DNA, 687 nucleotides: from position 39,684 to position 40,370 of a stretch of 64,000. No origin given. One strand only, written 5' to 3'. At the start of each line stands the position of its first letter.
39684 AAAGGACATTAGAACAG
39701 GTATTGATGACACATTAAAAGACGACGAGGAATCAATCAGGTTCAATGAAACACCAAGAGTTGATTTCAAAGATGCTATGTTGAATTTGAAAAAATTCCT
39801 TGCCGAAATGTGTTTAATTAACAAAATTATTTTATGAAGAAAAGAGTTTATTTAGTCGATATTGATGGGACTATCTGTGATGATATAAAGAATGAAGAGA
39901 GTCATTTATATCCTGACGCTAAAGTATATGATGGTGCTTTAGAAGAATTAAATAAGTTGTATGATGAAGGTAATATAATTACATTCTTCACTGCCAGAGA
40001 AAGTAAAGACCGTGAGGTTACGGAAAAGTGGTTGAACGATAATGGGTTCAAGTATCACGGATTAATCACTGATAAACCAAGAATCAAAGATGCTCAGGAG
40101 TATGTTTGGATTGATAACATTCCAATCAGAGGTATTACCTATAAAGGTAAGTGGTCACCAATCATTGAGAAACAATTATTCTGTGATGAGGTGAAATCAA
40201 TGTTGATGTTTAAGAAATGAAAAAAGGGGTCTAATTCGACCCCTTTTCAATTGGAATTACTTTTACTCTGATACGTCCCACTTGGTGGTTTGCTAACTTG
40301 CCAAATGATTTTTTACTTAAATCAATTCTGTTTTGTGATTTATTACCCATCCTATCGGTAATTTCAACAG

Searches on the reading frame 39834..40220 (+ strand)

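Call 79: search_protein_families(library=pfam, proteins=[window:39834-40220:+], max_evalue=0.01)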
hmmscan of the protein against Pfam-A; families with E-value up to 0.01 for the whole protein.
window:39834-40220:+ (128 aa): 4 families
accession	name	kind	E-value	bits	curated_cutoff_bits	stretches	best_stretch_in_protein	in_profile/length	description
PF24694.1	LNS2_PITM1-3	-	1.3e-06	28.8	27.7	1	7-81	2-72/124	PITM 1-3, LNS2 domain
PF03767.20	Acid_phosphat_B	-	2.3e-06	27.7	27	1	29-81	119-172/230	HAD superfamily, subfamily IIIB (Acid phosphatase)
PF25109.1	HAD_PNKP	-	0.0014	19.2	27.6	1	5-77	3-85/143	Polynucleotide kinase PNKP phosphatase domain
PF13344.12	Hydrolase_6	-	0.0099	16.3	27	0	7-73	2-57/101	Haloacid dehalogenase-like hydrolase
